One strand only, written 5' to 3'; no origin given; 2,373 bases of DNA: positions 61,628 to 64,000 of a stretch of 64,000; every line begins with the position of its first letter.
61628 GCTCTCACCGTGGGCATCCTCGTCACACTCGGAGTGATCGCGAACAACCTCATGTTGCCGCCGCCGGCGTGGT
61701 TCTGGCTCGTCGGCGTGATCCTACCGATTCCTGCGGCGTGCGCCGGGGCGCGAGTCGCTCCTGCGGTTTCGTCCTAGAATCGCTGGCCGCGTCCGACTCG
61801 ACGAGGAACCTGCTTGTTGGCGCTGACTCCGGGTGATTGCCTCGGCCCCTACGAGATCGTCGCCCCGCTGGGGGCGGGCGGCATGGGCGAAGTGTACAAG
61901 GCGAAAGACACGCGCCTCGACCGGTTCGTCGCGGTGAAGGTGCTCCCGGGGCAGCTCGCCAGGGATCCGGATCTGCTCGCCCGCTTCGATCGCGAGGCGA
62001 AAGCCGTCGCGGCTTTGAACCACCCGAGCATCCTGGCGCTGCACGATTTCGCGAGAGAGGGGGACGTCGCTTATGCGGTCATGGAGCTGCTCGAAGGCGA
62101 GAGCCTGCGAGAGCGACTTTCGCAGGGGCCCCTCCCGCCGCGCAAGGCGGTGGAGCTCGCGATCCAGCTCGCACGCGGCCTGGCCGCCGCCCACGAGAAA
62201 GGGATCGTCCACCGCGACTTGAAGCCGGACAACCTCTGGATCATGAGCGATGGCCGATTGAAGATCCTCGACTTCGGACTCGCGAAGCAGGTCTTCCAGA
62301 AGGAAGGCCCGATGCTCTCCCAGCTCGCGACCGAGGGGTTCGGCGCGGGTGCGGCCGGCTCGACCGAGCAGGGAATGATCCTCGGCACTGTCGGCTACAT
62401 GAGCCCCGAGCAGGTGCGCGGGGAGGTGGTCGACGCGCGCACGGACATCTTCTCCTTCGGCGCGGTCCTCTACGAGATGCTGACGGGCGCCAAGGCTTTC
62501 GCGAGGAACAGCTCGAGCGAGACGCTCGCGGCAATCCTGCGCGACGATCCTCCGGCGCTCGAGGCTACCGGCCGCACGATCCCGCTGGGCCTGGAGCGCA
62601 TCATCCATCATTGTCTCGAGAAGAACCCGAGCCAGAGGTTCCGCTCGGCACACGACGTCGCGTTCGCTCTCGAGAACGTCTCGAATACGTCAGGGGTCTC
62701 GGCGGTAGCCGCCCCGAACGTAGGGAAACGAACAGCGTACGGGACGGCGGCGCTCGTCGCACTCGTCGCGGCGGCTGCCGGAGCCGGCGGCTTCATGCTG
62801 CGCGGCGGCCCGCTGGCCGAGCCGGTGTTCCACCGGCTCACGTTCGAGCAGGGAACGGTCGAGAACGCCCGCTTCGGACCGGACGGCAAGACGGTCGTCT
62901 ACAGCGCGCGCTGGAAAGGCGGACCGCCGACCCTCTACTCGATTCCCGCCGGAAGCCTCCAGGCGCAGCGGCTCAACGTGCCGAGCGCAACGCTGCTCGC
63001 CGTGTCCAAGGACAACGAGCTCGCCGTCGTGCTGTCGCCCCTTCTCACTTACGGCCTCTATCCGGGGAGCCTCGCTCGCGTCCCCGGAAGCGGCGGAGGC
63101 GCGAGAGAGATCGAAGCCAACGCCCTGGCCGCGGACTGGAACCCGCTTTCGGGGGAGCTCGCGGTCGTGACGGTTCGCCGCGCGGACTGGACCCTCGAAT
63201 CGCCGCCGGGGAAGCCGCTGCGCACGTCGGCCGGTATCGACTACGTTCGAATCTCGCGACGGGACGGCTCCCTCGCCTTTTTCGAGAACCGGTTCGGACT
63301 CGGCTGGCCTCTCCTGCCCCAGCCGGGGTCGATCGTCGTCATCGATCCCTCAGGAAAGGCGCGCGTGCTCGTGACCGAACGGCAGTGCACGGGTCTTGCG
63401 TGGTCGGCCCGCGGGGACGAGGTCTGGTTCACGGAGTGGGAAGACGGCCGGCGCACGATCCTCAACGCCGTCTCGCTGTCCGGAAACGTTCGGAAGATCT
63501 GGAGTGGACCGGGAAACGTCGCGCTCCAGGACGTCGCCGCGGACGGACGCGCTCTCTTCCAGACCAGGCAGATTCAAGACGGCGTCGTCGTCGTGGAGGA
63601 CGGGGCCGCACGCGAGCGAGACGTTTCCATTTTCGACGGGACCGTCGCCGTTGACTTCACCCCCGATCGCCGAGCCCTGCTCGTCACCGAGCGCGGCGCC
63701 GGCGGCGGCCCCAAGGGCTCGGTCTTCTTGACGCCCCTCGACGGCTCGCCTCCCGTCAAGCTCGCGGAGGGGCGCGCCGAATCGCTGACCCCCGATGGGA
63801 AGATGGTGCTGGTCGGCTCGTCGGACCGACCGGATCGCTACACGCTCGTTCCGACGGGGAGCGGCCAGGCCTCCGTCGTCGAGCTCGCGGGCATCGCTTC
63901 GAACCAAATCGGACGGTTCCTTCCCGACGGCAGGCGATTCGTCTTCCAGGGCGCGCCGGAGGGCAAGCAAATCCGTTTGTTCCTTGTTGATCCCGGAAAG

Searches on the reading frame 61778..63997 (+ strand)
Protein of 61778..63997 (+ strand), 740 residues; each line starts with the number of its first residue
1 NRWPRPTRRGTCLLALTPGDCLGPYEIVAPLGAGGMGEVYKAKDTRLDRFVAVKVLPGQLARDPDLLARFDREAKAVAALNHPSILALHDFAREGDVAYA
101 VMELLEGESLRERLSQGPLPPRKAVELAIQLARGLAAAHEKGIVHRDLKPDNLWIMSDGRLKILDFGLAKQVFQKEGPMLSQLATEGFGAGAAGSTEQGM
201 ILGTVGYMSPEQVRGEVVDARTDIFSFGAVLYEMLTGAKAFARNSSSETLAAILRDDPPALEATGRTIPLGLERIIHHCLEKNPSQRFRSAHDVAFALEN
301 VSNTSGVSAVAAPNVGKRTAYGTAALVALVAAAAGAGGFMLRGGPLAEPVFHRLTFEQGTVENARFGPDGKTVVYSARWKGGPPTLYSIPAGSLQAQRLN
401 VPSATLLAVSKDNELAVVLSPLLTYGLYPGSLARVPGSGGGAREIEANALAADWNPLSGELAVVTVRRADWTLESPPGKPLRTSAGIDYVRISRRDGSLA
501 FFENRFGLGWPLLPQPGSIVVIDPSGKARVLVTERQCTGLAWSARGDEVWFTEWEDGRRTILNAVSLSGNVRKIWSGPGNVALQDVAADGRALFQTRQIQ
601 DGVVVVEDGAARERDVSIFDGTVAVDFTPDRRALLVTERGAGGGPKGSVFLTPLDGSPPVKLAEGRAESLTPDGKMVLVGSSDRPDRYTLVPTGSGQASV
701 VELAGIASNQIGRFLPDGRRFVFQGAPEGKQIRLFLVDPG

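Call 45: search_protein_families(library=pfam, proteins=[window:61778-63997:+], max_evalue=0.001)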
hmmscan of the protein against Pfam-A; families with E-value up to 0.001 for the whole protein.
window:61778-63997:+ (740 aa): 5 families
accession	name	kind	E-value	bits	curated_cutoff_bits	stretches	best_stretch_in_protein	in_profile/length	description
PF00069.31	Pkinase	-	5.8e-49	167.3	31.7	1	25-289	1-253/263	Protein kinase domain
PF07714.23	PK_Tyr_Ser-Thr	-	2.3e-32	112.8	23.1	1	28-288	4-249/258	Protein tyrosine and serine/threonine kinase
PF03109.22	ABC1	-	7.5e-07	29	22.9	1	101-176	146-221/244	ABC1 atypical kinase-like domain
PF01636.29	APH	-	1.2e-06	28.9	23.2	0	30-139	4-108/239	Phosphotransferase enzyme family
PF07676.18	PD40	-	5.3e-05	23.5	20.9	0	353-387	3-37/38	WD40-like Beta Propeller Repeat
